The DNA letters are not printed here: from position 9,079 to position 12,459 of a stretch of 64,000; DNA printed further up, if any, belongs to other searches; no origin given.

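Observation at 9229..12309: Secreted giant cytochrome c with about 41 hemes, built from tandem doubled-CxxCH repeats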

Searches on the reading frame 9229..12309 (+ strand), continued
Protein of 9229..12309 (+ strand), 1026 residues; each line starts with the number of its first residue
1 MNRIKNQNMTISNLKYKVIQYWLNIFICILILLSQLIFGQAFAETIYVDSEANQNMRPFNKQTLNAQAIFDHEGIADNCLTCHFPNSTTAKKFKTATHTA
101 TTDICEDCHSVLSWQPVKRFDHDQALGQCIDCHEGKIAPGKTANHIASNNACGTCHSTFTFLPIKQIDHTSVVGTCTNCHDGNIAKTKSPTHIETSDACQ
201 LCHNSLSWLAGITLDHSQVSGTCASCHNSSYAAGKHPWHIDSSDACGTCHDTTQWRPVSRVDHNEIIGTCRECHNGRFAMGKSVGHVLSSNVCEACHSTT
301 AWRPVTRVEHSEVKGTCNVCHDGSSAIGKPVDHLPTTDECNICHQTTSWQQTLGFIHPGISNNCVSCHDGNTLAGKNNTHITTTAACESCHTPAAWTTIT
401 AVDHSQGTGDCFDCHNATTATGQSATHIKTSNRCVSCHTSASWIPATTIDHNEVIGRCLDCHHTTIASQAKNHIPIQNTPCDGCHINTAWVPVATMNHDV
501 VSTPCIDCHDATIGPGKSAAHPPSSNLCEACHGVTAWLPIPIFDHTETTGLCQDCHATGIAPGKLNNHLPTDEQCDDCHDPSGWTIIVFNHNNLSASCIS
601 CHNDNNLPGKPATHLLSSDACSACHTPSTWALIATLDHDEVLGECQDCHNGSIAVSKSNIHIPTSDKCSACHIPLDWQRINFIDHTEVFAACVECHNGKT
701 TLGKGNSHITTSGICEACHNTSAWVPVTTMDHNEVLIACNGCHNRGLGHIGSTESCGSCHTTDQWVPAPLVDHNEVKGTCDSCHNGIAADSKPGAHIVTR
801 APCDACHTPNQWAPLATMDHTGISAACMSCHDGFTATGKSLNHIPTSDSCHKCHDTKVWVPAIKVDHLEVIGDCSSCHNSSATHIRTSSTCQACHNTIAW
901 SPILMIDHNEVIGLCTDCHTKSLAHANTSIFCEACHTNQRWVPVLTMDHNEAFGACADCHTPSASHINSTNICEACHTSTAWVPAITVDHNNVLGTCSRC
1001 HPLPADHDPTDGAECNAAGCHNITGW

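Call 30: find_related_loci(query=A1, collection=genome_contigs, flank=10000)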
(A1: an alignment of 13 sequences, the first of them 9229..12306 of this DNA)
Query A1 (1026 aa) in genome_contigs; peptide patterns used: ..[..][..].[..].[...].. (x = any residue, [..] = any of these).
600 stretches matched a pattern (row limit reached: there are more); 589 encode a relative of the query (tblastn E <= 1e-3); the best 80 are kept; 80 distinct loci.
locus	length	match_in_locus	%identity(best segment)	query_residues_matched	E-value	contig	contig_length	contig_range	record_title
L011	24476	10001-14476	43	40-1026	0e+0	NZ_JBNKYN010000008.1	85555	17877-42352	MAG: Amphritea sp. isolate D1D2.bin.20.strict NODE_8_length_85555_cov_5.462739, whole genome shotgun sequence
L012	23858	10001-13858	42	62-1026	0e+0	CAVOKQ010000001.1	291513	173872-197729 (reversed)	MAG: uncultured Gammaproteobacteria bacterium isolate MFD00032.bin.2.94 genome assembly, contig: contig_11981, whole gen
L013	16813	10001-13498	43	68-1026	0e+0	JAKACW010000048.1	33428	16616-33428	MAG: Proteobacteria bacterium isolate WH4.bin33 NODE_967_length_33428_cov_2.470616, whole genome shotgun sequence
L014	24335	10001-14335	42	32-1026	0e+0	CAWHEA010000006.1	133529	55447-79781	MAG: uncultured Gammaproteobacteria bacterium isolate MFD00905.bin.2.7 genome assembly, contig: contig_16214, whole geno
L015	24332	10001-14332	40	34-1026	0e+0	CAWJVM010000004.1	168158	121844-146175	MAG: uncultured Gammaproteobacteria bacterium isolate MFD04716.bin.3.364 genome assembly, contig: contig_1948, whole gen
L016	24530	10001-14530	42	57-1017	0e+0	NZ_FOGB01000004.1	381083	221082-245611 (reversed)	Amphritea atlantica strain DSM 18887, whole genome shotgun sequence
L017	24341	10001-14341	41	3-1026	0e+0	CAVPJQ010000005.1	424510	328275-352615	MAG: uncultured Gammaproteobacteria bacterium isolate MFD10007.bin.1.10 genome assembly, contig: contig_16360, whole gen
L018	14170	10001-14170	40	66-1001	0e+0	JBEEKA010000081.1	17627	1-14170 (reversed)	MAG: Pseudomonadota bacterium isolate cobbmillcreek_2019_sw_WHONDRS-S19S_0090_B_bin.9 scaffold_1115849, whole genome sho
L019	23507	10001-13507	39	68-1026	0e+0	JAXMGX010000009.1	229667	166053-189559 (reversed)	MAG: Steroidobacteraceae bacterium isolate STL-PRO124 C1.215.fa-9, whole genome shotgun sequence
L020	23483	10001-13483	41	66-1026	0e+0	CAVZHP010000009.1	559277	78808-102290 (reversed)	MAG: uncultured Alphaproteobacteria bacterium isolate MFD04651.bin.1.38 genome assembly, contig: contig_3068, whole geno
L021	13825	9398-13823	41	13-1026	0e+0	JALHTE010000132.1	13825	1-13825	MAG: Steroidobacteraceae bacterium isolate PFL16 seq_1245533, whole genome shotgun sequence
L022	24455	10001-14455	41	25-1026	0e+0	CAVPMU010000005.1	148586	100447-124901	MAG: uncultured Gammaproteobacteria bacterium isolate MFD10097.bin.1.35 genome assembly, contig: contig_1239, whole geno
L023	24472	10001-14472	40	39-1009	0e+0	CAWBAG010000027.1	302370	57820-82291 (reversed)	MAG: uncultured Gammaproteobacteria bacterium isolate MFD02809.bin.2.83 genome assembly, contig: contig_91051, whole gen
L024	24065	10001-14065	40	29-1026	0e+0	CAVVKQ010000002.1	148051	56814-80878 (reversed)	MAG: uncultured proteobacterium isolate MFD04716.bin.3.385 genome assembly, contig: contig_12629, whole genome shotgun s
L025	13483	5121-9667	40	60-1026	0e+0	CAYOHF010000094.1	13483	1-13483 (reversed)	MAG TPA_asm: uncultured Woeseiaceae bacterium isolate SRP155585_co2_229 genome assembly, contig: NODE_2929_length_13483_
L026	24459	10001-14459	40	34-1026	0e+0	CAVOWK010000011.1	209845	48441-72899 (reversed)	MAG: uncultured Gammaproteobacteria bacterium isolate MFD00032.bin.2.146 genome assembly, contig: contig_35634, whole ge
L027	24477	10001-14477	39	34-1026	0e+0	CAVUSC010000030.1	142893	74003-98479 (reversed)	MAG: uncultured Gammaproteobacteria bacterium isolate MFD09730.bin.2.108 genome assembly, contig: contig_62038, whole ge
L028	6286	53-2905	40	53-1026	0e+0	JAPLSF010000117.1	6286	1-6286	MAG: Proteobacteria bacterium isolate LacPavin_0920_SED3_MAG_66_26 LacPavin_0920_SED3_scaffold_781785, whole genome shot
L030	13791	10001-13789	43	68-1026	0e+0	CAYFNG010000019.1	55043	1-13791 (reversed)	MAG TPA_asm: uncultured Sneathiellales bacterium isolate ERP019367_co1_69 genome assembly, contig: NODE_685_length_55043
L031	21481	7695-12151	40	26-1026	0e+0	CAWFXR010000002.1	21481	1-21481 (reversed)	MAG: uncultured Gammaproteobacteria bacterium isolate MFD00905.bin.3.435 genome assembly, contig: contig_13045, whole ge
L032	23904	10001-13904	42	67-1026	0e+0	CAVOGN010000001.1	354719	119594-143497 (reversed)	MAG: uncultured Gammaproteobacteria bacterium isolate MFD09779.bin.2.82 genome assembly, contig: contig_1167, whole geno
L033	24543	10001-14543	40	25-1026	0e+0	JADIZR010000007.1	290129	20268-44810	MAG: Proteobacteria bacterium isolate AalW_18-Q3-R10-53_BAT3C.245 tig00012629-10-2904210, whole genome shotgun sequence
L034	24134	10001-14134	42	12-1026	0e+0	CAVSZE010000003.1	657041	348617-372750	MAG: uncultured Gammaproteobacteria bacterium isolate MFD04716.bin.1.381 genome assembly, contig: contig_26001, whole ge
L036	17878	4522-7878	40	60-1026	0e+0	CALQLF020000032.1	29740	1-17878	MAG: Candidatus Planktophila lacus isolate HRS-HS12-bin-57 genome assembly, contig: HRSG-H12-C1613, whole genome shotgun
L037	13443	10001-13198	41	15-1026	0e+0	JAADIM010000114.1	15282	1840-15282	MAG: Gammaproteobacteria bacterium isolate M_MetaBat.56 contig-127_6062, whole genome shotgun sequence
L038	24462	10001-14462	39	23-1026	0e+0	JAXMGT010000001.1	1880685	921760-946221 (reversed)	MAG: Steroidobacteraceae bacterium isolate STL-PRO120 C4.42.fa-1, whole genome shotgun sequence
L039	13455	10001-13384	39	59-1026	0e+0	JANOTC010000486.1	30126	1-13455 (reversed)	MAG: Gammaproteobacteria bacterium isolate VAR_39_metabat_35 VAR_39_k141_171711, whole genome shotgun sequence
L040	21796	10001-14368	43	68-1026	0e+0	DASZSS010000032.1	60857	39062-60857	MAG TPA_asm: Steroidobacteraceae bacterium isolate SMAG_U6056 k141_135917, whole genome shotgun sequence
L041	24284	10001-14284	41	61-1026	0e+0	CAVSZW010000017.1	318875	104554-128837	MAG: uncultured Alphaproteobacteria bacterium isolate MFD04651.bin.2.136 genome assembly, contig: contig_935, whole geno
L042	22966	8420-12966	39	68-1026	0e+0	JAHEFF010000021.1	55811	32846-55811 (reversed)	MAG: Woeseiaceae bacterium isolate Ww312 NODE_678_length_55811_cov_6.360298, whole genome shotgun sequence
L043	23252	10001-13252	38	63-1026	0e+0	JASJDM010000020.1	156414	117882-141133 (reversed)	MAG: Lysobacterales bacterium isolate MO_188.B40 MO_188.c_134, whole genome shotgun sequence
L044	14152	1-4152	37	60-1026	0e+0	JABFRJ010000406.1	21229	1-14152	MAG: Hyphomicrobiaceae bacterium isolate P-RSF-IL-21 seq_844, whole genome shotgun sequence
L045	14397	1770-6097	40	67-1026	0e+0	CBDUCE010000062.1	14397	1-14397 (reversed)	MAG TPA_asm: uncultured Gammaproteobacteria bacterium isolate ERR2431956_metabat2_40 genome assembly, contig: ERZ2388014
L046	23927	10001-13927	38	1-1026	0e+0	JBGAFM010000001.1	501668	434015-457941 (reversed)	MAG: Thiobacillus sp. isolate MAG_MBR_H125.52 MBRH125-52_opera_contig_114, whole genome shotgun sequence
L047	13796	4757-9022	39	59-1026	0e+0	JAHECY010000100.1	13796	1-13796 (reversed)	MAG: Gammaproteobacteria bacterium isolate Ww183 NODE_9375_length_13796_cov_4.838245, whole genome shotgun sequence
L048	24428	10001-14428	37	4-1026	0e+0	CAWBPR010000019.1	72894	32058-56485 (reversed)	MAG: uncultured Gammaproteobacteria bacterium isolate MFD03804.bin.2.3 genome assembly, contig: contig_56531, whole geno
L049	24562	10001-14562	38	62-1026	0e+0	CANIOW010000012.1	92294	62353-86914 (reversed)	MAG: Gammaproteobacteria bacterium isolate RH-14apr17-513 genome assembly, contig: RH-14apr17-C538, whole genome shotgun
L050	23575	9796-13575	39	1-1026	0e+0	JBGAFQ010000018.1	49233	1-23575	MAG: Thiobacillus sp. isolate MAG_MBR_H125.85 MBRH125-85_opera_contig_2103, whole genome shotgun sequence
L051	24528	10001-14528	38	14-1026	0e+0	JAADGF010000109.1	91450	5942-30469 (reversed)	MAG: Gammaproteobacteria bacterium isolate M_MetaBat.104 contig-127_92, whole genome shotgun sequence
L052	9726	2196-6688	40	60-1026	0e+0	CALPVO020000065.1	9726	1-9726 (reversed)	MAG: Janthinobacterium lividum isolate HRS-ES2-bin-225 genome assembly, contig: HRSG-E12-C4050, whole genome shotgun seq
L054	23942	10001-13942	38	9-1026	0e+0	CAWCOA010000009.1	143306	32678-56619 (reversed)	MAG: uncultured Gammaproteobacteria bacterium isolate MFD03804.bin.1.37 genome assembly, contig: contig_15620, whole gen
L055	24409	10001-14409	38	3-1026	0e+0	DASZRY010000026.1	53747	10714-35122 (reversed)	MAG TPA_asm: Rhizomicrobium sp. isolate SMAG_U6036 k141_625885, whole genome shotgun sequence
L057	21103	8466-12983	43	62-1026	0e+0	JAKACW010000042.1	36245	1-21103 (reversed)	MAG: Proteobacteria bacterium isolate WH4.bin33 NODE_831_length_36245_cov_2.299823, whole genome shotgun sequence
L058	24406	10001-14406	39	20-1026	0e+0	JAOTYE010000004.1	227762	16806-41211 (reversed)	MAG: Gammaproteobacteria bacterium isolate 21_Jan_SF_Bin38 21_Jan_SF_Bin38_scaffold_19_c1, whole genome shotgun sequence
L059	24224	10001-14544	39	5-1026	0e+0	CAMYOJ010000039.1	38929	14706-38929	MAG: uncultured Woeseiaceae bacterium isolate FCS_Gamma_094 genome assembly, contig: scaffold_400, whole genome shotgun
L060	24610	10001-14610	36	62-1026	0e+0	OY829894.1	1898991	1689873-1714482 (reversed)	MAG: Sedimenticolaceae bacterium isolate 6ff8635f-dff1-4316-91b4-0e33d66fd4de genome assembly, chromosome: 4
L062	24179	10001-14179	42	22-1026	0e+0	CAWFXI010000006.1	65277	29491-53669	MAG: uncultured proteobacterium isolate MFD04651.bin.1.78 genome assembly, contig: contig_37043, whole genome shotgun se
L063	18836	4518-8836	37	9-1026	0e+0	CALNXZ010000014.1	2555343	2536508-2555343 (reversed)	MAG: uncultured Gammaproteobacteria bacterium isolate LOGT_bin.0049 genome assembly, contig: contig_18532, whole genome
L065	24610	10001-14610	37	62-1026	0e+0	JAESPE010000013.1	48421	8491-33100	MAG: gamma proteobacterium endosymbiont of Lamellibrachia anaximandri isolate Eratosthenes 1 13, whole genome shotgun se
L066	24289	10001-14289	40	29-1026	0e+0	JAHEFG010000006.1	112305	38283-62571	MAG: Gammaproteobacteria bacterium isolate Ww313 NODE_117_length_112305_cov_12.383673, whole genome shotgun sequence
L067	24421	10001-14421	37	68-1026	0e+0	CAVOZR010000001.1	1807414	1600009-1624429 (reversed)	MAG: uncultured Gammaproteobacteria bacterium isolate MFD09964.bin.1.272 genome assembly, contig: contig_1109, whole gen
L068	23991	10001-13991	40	62-1026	0e+0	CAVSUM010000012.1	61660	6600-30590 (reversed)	MAG: uncultured Gammaproteobacteria bacterium isolate MFD04716.bin.1.297 genome assembly, contig: contig_29792, whole ge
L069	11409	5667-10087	39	63-1026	0e+0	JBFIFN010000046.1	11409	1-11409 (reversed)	MAG: Woeseiaceae bacterium isolate Mix_sand11.2021.09.G.29 k141_1473526_length_11409_cov_18.4858, whole genome shotgun s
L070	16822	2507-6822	38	23-1026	0e+0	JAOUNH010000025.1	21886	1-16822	MAG: Gammaproteobacteria bacterium isolate 8_1_July_SF_Bin65 8_1_July_SF_Bin65_scaffold_755_c1, whole genome shotgun seq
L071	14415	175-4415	40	44-1026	0e+0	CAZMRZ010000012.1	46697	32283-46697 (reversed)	MAG TPA_asm: uncultured Woeseiaceae bacterium isolate SRP155585_co2_43 genome assembly, contig: NODE_184_length_46697_co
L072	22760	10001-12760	38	63-1026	0e+0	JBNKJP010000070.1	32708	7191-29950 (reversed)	MAG: Candidatus Thiodiazotropha sp. isolate H2.bin.18.orig k141_155386, whole genome shotgun sequence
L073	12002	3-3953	39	66-1026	0e+0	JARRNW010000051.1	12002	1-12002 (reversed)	MAG: Candidatus Thiodiazotropha sp. isolate Spart_134_MAG scaffold_2654, whole genome shotgun sequence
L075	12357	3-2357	41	60-1026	0e+0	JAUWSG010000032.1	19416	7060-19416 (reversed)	MAG: Gammaproteobacteria bacterium isolate CSMAG_2548 CSMAG_2548_k127_970941_length_19416_cov_211.2077, whole genome sho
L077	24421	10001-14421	39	30-1026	2e-180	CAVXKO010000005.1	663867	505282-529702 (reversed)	MAG: uncultured Gammaproteobacteria bacterium isolate MFD02979.bin.2.183 genome assembly, contig: contig_27851, whole ge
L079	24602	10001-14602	37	7-1026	2e-180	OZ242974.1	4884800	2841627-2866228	MAG: Candidatus Thiodiazotropha sp. isolate c44e5f9e-6b63-43a9-822d-80879a7fa0b5 genome assembly, chromosome: 1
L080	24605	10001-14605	39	48-1026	2e-179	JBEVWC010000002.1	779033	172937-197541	MAG: Candidatus Thiodiazotropha sp. isolate INDO1 L198 c_000000000001, whole genome shotgun sequence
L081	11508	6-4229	38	67-1026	1e-179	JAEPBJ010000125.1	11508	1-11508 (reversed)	MAG: Candidatus Thiodiazotropha taylori isolate MAGL082TRANS c_000000000128, whole genome shotgun sequence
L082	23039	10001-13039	37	4-1026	2e-178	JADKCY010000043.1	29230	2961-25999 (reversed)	MAG: Lysobacterales bacterium isolate OdNE_18-Q3-R46-58_MAXAC.230 tig00934929-10-292140, whole genome shotgun sequence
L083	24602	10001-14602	39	48-1026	2e-177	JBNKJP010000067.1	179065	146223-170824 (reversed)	MAG: Candidatus Thiodiazotropha sp. isolate H2.bin.18.orig k141_1241922, whole genome shotgun sequence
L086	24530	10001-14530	37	68-1026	4e-176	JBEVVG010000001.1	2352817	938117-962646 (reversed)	MAG: Candidatus Thiodiazotropha sp. isolate AUST1 L219 c_000000000001, whole genome shotgun sequence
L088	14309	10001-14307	39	65-1026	6e-177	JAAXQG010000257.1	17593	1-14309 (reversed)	MAG: Desulfuromonadales bacterium isolate MAG-BB-08 scaffold_212, whole genome shotgun sequence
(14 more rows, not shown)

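Call 35: search_solved_structures(query=window:9229-12306:+, max_evalue=0.001, show_alignments=1)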
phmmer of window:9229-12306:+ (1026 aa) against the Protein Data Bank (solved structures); distinct sequences matched with E-value up to 0.001: 6.
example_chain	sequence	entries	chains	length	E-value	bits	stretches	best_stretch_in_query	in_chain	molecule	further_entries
9eov_A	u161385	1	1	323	3.5e-07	31.9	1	235-375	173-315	Extracellular iron oxide respiratory system surface decaheme cytochrome c component MtrC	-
8qbz_A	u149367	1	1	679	5.8e-07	31.1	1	236-384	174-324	Extracellular iron oxide respiratory system surface decaheme cytochrome c component MtrC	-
7o7g_A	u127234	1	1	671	5.9e-07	31.1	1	236-384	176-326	Extracellular iron oxide respiratory system surface decaheme cytochrome c component MtrC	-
7qth_A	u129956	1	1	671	5.9e-07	31.1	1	236-384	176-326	Extracellular iron oxide respiratory system surface decaheme cytochrome c component MtrC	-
8qbq_A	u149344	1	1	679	6e-07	31.1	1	236-384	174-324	Extracellular iron oxide respiratory system surface decaheme cytochrome c component MtrC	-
4lm8_A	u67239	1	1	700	6.3e-07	31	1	236-384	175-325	Extracellular iron oxide respiratory system surface decaheme cytochrome c component MtrC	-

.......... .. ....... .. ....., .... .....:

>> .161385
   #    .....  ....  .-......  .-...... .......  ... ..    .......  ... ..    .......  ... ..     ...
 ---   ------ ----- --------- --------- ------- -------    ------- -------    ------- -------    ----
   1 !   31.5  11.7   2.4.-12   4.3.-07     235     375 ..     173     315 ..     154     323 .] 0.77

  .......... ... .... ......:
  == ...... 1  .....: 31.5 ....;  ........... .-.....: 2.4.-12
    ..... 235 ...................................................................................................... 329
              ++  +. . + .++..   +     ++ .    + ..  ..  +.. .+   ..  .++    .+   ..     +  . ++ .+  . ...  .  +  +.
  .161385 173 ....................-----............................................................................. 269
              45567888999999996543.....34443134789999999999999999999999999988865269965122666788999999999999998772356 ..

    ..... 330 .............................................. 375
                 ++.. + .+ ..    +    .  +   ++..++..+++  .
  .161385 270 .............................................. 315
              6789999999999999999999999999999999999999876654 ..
